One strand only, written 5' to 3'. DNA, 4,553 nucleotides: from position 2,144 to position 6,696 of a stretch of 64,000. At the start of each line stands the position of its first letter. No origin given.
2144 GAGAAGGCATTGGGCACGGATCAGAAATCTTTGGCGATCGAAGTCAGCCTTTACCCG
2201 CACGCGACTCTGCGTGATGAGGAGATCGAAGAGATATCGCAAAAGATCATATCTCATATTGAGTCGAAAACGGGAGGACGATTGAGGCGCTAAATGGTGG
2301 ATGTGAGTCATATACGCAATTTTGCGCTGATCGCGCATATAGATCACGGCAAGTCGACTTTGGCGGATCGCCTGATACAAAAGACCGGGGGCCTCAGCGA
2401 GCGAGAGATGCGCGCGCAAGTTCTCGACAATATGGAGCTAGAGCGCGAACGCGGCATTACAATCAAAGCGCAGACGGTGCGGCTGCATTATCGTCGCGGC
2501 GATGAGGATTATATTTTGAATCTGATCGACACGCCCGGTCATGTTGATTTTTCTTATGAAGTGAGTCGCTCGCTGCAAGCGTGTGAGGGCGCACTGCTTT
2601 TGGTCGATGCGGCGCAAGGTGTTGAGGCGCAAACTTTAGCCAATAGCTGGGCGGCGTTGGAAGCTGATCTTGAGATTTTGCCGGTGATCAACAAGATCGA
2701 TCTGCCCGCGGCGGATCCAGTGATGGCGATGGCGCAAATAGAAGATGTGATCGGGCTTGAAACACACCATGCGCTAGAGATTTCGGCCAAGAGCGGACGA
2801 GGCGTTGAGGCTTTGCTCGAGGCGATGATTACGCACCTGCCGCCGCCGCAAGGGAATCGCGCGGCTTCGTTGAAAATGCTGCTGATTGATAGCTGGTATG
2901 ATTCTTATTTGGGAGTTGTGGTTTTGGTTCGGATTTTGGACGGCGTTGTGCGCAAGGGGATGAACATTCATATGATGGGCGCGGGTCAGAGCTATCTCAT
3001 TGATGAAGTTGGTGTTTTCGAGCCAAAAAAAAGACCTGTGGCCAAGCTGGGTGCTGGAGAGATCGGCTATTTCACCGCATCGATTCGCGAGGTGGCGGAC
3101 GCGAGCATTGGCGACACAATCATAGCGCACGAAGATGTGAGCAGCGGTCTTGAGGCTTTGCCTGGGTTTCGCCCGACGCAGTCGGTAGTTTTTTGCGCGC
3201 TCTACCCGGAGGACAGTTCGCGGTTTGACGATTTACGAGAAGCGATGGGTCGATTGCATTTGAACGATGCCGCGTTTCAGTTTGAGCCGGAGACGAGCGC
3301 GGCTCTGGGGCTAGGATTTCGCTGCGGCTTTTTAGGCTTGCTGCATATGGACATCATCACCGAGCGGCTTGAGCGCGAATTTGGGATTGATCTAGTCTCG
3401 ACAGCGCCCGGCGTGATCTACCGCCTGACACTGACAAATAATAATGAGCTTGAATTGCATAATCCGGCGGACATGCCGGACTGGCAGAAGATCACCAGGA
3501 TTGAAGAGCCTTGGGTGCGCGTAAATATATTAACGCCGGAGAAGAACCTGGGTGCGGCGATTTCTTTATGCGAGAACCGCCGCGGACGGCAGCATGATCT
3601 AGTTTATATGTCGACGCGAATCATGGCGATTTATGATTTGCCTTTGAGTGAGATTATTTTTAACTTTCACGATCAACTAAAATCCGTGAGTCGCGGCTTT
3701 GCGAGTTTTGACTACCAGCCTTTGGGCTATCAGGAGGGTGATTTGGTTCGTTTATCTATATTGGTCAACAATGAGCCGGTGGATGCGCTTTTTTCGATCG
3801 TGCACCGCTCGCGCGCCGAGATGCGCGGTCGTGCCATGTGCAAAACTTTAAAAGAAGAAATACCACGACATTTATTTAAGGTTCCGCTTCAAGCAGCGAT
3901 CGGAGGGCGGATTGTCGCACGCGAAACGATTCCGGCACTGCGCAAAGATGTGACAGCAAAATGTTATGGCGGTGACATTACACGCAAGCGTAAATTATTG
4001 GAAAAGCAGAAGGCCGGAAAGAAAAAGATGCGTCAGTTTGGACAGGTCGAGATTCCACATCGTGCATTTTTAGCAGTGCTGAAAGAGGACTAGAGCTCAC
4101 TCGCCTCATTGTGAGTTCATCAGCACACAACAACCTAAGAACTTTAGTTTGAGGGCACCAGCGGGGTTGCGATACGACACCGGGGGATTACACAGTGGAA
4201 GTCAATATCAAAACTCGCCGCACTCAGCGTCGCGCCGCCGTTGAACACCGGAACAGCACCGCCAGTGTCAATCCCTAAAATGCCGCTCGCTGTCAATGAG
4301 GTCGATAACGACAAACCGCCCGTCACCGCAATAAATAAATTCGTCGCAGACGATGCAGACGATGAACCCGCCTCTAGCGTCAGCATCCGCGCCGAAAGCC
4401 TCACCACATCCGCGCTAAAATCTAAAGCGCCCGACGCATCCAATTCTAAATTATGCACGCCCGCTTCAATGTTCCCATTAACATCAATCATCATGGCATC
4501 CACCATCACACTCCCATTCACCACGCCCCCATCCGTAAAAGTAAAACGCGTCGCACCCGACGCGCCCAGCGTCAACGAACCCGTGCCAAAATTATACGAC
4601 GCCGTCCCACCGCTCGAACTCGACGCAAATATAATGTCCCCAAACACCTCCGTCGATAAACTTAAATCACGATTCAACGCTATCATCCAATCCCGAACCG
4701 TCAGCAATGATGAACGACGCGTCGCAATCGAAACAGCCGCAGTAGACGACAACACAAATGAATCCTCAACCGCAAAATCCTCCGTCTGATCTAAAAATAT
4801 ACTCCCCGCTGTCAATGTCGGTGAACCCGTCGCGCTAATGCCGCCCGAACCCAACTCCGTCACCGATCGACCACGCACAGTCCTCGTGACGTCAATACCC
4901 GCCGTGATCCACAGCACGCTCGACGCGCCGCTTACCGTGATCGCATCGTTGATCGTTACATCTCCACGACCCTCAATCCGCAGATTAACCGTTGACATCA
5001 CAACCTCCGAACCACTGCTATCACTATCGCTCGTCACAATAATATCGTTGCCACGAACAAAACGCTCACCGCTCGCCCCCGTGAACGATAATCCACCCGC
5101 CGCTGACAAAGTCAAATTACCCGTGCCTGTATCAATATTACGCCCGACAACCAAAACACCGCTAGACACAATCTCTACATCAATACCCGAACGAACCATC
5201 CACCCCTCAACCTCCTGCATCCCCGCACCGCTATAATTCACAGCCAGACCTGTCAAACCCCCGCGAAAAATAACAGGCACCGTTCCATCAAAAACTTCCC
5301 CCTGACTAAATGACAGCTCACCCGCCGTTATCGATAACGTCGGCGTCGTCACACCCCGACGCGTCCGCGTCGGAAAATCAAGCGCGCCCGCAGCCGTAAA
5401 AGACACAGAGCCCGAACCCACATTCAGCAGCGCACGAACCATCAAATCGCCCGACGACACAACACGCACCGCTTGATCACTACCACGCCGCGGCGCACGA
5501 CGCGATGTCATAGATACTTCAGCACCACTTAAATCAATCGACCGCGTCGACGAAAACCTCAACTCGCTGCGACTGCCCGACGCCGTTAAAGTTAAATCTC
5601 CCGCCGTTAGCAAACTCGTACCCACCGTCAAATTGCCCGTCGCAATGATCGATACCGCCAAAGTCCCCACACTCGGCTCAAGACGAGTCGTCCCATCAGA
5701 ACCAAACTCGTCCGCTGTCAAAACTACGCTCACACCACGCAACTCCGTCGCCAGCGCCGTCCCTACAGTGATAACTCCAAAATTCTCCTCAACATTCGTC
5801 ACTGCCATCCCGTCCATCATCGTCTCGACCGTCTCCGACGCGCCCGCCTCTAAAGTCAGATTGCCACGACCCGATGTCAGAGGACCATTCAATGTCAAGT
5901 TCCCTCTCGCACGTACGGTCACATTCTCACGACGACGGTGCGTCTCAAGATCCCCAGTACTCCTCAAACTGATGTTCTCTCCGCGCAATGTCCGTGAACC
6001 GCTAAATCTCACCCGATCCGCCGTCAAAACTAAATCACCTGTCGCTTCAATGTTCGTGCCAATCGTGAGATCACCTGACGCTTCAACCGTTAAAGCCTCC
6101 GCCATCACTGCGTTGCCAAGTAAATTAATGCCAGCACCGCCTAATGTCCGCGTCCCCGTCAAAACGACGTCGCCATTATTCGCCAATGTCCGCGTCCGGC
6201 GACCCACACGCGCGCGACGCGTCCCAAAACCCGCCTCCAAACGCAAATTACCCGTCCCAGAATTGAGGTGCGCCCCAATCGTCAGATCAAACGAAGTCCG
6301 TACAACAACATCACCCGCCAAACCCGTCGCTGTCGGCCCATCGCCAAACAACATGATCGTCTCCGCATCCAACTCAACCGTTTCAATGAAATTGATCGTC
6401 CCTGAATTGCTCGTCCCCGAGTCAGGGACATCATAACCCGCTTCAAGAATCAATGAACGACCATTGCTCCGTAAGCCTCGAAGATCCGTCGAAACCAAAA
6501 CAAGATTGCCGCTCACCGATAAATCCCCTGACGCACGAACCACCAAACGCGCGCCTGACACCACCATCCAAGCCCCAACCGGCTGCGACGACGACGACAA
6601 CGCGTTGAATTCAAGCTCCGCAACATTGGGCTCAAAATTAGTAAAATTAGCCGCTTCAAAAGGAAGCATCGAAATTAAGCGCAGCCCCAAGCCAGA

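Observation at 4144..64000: Tandem array of three giant (>=10 kb to 25.8 kb) TpsA-family exoprotein genes occupying ~92% of the window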

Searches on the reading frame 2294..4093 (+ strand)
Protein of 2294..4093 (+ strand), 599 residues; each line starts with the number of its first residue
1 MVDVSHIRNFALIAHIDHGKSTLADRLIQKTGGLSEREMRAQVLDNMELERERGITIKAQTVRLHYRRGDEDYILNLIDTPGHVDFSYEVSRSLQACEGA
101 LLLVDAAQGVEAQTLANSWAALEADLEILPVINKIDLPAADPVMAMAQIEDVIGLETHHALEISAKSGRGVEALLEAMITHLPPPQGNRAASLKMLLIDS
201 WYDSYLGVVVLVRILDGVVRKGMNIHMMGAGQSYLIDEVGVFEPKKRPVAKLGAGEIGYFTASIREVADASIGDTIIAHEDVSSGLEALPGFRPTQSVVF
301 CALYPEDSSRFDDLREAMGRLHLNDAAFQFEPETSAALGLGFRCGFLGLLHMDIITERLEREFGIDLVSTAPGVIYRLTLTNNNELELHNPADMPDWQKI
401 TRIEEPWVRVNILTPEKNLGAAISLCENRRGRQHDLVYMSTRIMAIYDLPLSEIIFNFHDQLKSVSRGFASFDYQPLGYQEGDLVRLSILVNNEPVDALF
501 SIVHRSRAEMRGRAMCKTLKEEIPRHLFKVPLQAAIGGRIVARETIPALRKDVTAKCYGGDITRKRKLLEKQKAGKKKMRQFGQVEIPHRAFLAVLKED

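Call 8: find_encoding_contigs(protein=window:2294-4093:+, flank=10000, max_places=6)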
Protein window:2294-4093:+ (599 aa): no gene with exactly this product is on record in the collection.

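Call 9: search_protein_families(library=ncbifam, proteins=[window:2294-4093:+])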
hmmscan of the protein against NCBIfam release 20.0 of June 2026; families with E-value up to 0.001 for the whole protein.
window:2294-4093:+ (599 aa): 37 families (the best 25 are shown)
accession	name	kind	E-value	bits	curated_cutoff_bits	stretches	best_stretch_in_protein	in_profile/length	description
TIGR01393.1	lepA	equivalog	7.4e-272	903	533.9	1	6-599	2-595/595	translation elongation factor 4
TIGR01394.1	TypA_BipA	equivalog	1.9e-55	188.3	757.3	1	7-468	1-457/594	translational GTPase TypA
TIGR00484.1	EF-G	equivalog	1.8e-50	171.8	659.4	3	2-158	5-160/691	elongation factor G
TIGR00490.1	aEF-2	equivalog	2.5e-47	161.4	738.45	2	1-136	13-149/720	elongation factor EF-2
NF009381.0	PRK12740.1-5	subfamily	4.2e-46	157.6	583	3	3-167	5-167/692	elongation factor G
NF001964.0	PRK00741.1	equivalog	3.2e-40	138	473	2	3-158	8-166/529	peptide chain release factor 3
NF012153.1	tet_protect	equivalog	1.4e-38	132.6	775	2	9-141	2-133/614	tetracycline resistance ribosomal protection protein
NF007583.0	PRK10218.1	equivalog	2.7e-38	131.3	1260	1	5-378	3-391/607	ribosome-dependent GTPase TypA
TIGR00503.1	prfC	equivalog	1e-32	113.3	466.95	1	3-158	7-165/527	peptide chain release factor 3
NF009891.0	PRK13351.1-1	equivalog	1.1e-29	103.5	597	2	5-152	7-153/681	elongation factor G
NF009377.1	PRK12740.1-1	equivalog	1.3e-29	103.2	890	2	5-173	11-177/700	elongation factor G-like protein EF-G2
NF000120.3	47473_otr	exception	1.1e-27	96.9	900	1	9-147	4-141/608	tetracycline resistance ribosomal protection protein Otr(A)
NF033148.1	tet_protect_M_W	exception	6.6e-26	90.8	1100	1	7-151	3-146/639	TetM/TetW/TetO/TetS family tetracycline resistance ribosomal protection protein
NF009379.0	PRK12740.1-3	equivalog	2.3e-23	82.7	513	2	6-140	7-140/674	elongation factor G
NF009892.0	PRK13351.1-3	equivalog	5.3e-22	78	640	1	6-156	2-156/623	elongation factor G-like protein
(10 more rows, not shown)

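Call 71: find_homologous_proteins(query=window:2294-4093:+, max_evalue=1e-100)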
Query window:2294-4093:+ (599 aa): 8000 proteins with E <= 1e-100 among 8000 candidates; the best 120 are listed.
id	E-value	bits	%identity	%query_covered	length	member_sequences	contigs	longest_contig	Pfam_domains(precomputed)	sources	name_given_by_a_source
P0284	0.0e+0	1344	100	100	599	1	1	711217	PF00679.31,PF14492.13,PF06421.18,PF00009.34,PF03144.32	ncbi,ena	-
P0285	0.0e+0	1185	88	100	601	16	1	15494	PF00679.31,PF14492.13,PF06421.18,PF00009.34,PF03144.32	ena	-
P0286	0.0e+0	1123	83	100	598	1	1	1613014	PF00679.31,PF14492.13,PF06421.18,PF00009.34,PF03144.32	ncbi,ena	-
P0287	0.0e+0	1025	76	100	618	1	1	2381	PF00679.31,PF14492.13,PF06421.18,PF00009.34,PF03144.32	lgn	-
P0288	0.0e+0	1018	77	100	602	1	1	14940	PF00679.31,PF14492.13,PF06421.18,PF00009.34,PF03144.32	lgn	-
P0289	0.0e+0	1013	75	100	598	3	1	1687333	PF00679.31,PF14492.13,PF06421.18,PF00009.34,PF03144.32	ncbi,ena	-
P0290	4.8e-293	991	74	100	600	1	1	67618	PF00679.31,PF14492.13,PF06421.18,PF00009.34,PF03144.32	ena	-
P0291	6.1e-293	991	73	100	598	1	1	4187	PF00679.31,PF06421.18,PF00009.34,PF03144.32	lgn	-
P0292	3.6e-276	935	68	100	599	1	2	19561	PF00679.31,PF14492.13,PF06421.18,PF00009.34,PF03144.32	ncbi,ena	-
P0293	8.1e-276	934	68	100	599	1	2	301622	PF00679.31,PF14492.13,PF06421.18,PF00009.34,PF03144.32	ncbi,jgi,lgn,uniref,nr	ncbi:GTP-binding protein LepA [Tepidamorphus gemmatus]|uniref:Elongation factor 4 n=1 Tax=Tepidamorp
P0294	3.7e-275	932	68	100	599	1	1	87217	PF00679.31,PF14492.13,PF06421.18,PF00009.34,PF03144.32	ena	-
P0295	4.1e-275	932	68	100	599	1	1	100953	PF00679.31,PF14492.13,PF06421.18,PF00009.34,PF03144.32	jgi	-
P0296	5.8e-275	931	68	100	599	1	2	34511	PF00679.31,PF14492.13,PF06421.18,PF00009.34,PF03144.32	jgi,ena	-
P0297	1.8e-274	930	68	100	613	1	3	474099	PF00679.31,PF14492.13,PF06421.18,PF00009.34,PF03144.32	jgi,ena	-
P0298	4.1e-274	929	67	100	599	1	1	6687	PF00679.31,PF14492.13,PF06421.18,PF00009.34,PF03144.32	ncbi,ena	-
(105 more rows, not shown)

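Call 88: find_encoding_contigs(protein=P0286, flank=10000, max_places=1)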
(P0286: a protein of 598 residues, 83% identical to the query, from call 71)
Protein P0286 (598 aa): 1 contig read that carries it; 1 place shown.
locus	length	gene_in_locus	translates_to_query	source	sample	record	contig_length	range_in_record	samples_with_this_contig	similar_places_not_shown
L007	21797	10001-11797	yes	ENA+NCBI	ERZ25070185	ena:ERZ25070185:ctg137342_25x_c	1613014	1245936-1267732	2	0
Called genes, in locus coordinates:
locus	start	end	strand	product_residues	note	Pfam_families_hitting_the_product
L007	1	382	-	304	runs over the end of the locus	PF13304:AAA_21 (faint), PF00005:ABC_tran, PF12399:BCA_ABC_TP_C (weak)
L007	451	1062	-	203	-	PF03968:LptD_N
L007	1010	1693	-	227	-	-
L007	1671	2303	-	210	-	PF01612:DNA_pol_A_exo1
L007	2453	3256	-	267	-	PF02673:BacA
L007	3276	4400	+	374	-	PF08331:QueG_DUF1730, PF13484:Fer4_16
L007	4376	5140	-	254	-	PF12697:Abhydrolase_6 (weak), PF00561:Abhydrolase_1 (weak), PF12146:Hydrolase_4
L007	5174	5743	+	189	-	PF05198:IF3_N, PF00707:IF3_C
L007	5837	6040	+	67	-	PF01632:Ribosomal_L35p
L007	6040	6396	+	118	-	PF00453:Ribosomal_L20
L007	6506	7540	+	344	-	PF02912:Phe_tRNA-synt_N, PF01409:tRNA-synt_2d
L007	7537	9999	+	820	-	PF01588:tRNA_bind, PF03483:B3_4, PF03484:B5, PF17759:tRNA_synthFbeta, PF03147:FDX-ACB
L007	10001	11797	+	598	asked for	PF00009:GTP_EFTU, PF03144:GTP_EFTU_D2, PF14492:EFG_III (faint), PF00679:EFG_C, PF06421:LepA_C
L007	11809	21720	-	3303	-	-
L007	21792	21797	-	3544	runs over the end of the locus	-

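Call 89: find_encoding_contigs(protein=P0285, flank=10000, max_places=1)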
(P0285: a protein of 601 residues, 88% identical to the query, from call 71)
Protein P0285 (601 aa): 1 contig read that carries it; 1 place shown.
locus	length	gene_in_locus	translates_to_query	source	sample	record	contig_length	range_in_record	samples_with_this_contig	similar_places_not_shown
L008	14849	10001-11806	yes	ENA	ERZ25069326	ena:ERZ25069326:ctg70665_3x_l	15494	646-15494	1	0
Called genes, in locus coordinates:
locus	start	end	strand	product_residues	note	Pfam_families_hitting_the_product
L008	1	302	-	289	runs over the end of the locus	PF00005:ABC_tran, PF13304:AAA_21 (faint)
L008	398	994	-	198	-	PF03968:LptD_N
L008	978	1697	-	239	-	-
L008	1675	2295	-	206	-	PF01612:DNA_pol_A_exo1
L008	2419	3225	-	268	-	PF02673:BacA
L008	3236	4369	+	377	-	PF08331:QueG_DUF1730, PF25160:LdpA_Fe-S-bd (faint), PF13484:Fer4_16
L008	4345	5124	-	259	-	PF12697:Abhydrolase_6, PF00561:Abhydrolase_1 (weak), PF12146:Hydrolase_4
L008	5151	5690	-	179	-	-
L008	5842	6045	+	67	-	PF01632:Ribosomal_L35p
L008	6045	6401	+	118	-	PF00453:Ribosomal_L20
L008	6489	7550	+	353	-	PF02912:Phe_tRNA-synt_N, PF01409:tRNA-synt_2d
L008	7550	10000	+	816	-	PF01588:tRNA_bind, PF03483:B3_4, PF03484:B5, PF17759:tRNA_synthFbeta, PF03147:FDX-ACB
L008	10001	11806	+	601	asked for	PF00009:GTP_EFTU, PF03144:GTP_EFTU_D2, PF14492:EFG_III (weak), PF00679:EFG_C, PF06421:LepA_C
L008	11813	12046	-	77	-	-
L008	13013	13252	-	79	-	-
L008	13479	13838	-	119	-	-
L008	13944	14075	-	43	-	-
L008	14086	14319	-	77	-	-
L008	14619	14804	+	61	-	-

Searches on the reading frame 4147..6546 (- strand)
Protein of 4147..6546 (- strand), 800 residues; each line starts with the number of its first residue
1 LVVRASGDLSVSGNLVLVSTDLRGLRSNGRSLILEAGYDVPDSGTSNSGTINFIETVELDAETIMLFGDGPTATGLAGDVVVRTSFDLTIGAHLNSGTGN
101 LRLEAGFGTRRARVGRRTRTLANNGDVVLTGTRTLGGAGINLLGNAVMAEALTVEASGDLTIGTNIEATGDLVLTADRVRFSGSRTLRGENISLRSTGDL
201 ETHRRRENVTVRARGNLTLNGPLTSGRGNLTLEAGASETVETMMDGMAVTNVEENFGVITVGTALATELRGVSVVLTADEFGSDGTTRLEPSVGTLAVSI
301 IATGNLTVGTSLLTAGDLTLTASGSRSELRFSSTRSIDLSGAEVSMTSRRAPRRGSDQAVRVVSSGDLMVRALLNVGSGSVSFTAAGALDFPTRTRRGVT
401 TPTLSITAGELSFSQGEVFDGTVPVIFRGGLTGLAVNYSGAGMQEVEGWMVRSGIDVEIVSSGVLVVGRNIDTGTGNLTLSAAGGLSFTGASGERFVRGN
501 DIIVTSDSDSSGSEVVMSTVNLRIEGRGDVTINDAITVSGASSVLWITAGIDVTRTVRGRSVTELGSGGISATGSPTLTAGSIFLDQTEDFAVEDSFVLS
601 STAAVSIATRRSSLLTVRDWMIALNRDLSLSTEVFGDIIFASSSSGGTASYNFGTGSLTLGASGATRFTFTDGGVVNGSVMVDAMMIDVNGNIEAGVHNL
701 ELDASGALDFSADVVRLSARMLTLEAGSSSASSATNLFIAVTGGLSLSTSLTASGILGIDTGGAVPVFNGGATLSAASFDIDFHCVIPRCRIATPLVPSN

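Call 99: search_solved_structures(query=window:4147-6546:-, max_evalue=0.01)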
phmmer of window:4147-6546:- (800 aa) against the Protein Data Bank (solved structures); distinct sequences matched with E-value up to 0.01: 0.
